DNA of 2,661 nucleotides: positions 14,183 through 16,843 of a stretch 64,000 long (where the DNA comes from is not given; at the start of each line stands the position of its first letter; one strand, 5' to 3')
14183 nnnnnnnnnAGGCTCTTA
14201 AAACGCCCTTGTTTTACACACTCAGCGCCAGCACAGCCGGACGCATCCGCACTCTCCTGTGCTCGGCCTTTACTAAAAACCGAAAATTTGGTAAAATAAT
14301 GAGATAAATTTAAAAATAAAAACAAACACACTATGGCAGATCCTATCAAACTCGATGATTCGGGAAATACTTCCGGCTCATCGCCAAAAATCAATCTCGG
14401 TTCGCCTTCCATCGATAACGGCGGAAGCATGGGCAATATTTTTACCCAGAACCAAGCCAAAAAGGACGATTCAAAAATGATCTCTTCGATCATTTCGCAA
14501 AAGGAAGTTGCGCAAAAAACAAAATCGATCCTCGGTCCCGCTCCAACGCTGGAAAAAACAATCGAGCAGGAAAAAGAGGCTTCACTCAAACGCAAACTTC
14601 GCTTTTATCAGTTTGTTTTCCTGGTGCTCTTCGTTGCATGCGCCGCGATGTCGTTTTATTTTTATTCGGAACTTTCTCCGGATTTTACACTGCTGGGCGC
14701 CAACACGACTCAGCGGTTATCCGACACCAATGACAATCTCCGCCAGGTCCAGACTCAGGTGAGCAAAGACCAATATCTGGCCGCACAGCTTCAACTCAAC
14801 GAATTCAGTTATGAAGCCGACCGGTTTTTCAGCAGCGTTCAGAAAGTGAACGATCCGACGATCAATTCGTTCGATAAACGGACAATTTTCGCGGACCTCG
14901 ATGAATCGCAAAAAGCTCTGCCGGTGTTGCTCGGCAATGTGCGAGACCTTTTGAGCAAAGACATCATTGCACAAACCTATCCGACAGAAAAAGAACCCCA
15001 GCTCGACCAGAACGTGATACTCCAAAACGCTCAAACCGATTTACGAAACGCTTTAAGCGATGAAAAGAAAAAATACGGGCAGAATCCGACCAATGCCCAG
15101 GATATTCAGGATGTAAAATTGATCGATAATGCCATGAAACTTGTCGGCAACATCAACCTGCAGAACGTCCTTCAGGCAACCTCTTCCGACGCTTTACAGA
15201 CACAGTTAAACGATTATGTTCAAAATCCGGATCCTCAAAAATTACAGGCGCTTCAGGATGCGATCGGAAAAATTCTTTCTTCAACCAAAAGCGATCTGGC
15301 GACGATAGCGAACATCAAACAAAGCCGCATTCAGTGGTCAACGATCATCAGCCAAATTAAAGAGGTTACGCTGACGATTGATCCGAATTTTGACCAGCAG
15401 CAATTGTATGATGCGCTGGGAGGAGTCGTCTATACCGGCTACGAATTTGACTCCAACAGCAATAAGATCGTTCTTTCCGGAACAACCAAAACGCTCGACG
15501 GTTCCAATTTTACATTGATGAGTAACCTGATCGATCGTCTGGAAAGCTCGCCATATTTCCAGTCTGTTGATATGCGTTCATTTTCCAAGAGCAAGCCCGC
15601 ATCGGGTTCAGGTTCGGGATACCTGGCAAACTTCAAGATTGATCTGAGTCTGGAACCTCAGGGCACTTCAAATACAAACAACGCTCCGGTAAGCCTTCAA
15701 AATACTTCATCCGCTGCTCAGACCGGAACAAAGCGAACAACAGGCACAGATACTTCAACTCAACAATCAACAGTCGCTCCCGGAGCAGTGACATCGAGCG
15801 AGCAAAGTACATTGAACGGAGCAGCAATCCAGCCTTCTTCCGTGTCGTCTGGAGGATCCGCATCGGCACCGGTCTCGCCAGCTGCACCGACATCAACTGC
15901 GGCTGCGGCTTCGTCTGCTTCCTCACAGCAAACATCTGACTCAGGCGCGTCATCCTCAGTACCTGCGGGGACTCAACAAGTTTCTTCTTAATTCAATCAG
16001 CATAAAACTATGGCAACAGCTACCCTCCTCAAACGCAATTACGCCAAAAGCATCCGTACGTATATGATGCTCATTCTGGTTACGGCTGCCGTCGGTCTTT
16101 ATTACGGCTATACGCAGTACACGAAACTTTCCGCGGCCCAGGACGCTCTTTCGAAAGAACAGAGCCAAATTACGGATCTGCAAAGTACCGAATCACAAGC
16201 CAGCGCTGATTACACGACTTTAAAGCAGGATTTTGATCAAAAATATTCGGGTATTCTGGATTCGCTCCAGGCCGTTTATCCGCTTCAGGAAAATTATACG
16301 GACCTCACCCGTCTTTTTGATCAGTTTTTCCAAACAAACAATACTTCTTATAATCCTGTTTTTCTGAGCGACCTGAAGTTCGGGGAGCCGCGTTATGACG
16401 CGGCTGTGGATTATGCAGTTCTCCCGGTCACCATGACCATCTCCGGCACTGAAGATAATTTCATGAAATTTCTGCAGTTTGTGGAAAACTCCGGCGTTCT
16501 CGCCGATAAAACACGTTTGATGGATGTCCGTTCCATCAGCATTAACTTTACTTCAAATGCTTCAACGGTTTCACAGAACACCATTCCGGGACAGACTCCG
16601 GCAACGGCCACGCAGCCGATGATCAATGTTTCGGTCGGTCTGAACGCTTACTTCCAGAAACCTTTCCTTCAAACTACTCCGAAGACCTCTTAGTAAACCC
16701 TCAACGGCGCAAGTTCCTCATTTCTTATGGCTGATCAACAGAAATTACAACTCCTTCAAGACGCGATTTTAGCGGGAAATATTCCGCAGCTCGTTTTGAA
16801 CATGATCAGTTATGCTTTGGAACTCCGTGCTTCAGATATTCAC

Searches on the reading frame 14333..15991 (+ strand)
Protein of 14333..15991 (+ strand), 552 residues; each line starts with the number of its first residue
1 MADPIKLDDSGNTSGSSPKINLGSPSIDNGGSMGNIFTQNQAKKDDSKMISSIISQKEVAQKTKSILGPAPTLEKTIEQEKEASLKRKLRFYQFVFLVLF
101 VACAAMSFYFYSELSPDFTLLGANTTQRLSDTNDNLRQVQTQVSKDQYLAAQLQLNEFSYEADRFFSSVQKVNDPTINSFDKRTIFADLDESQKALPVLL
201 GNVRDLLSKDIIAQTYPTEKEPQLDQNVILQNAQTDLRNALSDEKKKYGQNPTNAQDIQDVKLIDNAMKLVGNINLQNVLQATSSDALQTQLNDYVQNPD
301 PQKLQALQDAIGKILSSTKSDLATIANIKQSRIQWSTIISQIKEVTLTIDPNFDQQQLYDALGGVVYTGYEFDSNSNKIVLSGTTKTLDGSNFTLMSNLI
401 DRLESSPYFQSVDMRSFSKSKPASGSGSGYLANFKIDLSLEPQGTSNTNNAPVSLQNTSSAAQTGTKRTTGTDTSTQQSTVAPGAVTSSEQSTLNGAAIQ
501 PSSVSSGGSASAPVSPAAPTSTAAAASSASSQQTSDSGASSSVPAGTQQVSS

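Call 10: search_protein_families(library=pfam, proteins=[window:14333-15991:+], max_evalue=0.001)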
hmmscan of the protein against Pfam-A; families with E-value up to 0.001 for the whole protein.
window:14333-15991:+ (552 aa): 1 family
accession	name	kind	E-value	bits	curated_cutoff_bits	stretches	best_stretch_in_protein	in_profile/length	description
PF05137.18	PilN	-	0.00046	20.6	22.8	0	378-438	25-76/78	Fimbrial assembly protein (PilN)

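Call 37: search_protein_families(library=ncbifam, proteins=[window:14333-15991:+], max_evalue=0.1)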
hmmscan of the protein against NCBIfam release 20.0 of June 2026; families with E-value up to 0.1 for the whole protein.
window:14333-15991:+ (552 aa): 1 family
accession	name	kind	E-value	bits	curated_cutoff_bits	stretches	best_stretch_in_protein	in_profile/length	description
NF008935.0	PRK12292.1-1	equivalog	0.042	12.8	350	1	275-383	182-288/382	ATP phosphoribosyltransferase regulatory subunit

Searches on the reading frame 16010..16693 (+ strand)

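Call 10: search_protein_families(library=pfam, proteins=[window:16010-16693:+], max_evalue=0.001)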
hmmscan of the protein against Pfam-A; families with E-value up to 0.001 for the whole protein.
window:16010-16693:+ (227 aa): 0 families

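Call 37: search_protein_families(library=ncbifam, proteins=[window:16010-16693:+], max_evalue=0.1)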
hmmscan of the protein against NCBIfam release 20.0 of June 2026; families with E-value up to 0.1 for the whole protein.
window:16010-16693:+ (227 aa): 3 families
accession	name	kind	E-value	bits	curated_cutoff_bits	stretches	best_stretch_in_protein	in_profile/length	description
NF033928.1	alph_xenorhab_A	subfamily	0.0031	16.8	125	1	13-95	210-291/339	alpha-xenorhabdolysin family binary toxin subunit A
NF038287.2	Amuc_1100_fam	equivalog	0.0075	15.7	180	0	23-92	17-87/326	Amuc_1100 family pilus-like protein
NF005411.0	PRK06975.1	equivalog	0.099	10.9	414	0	15-106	329-421/660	fused uroporphyrinogen-III synthase HemD/membrane protein HemX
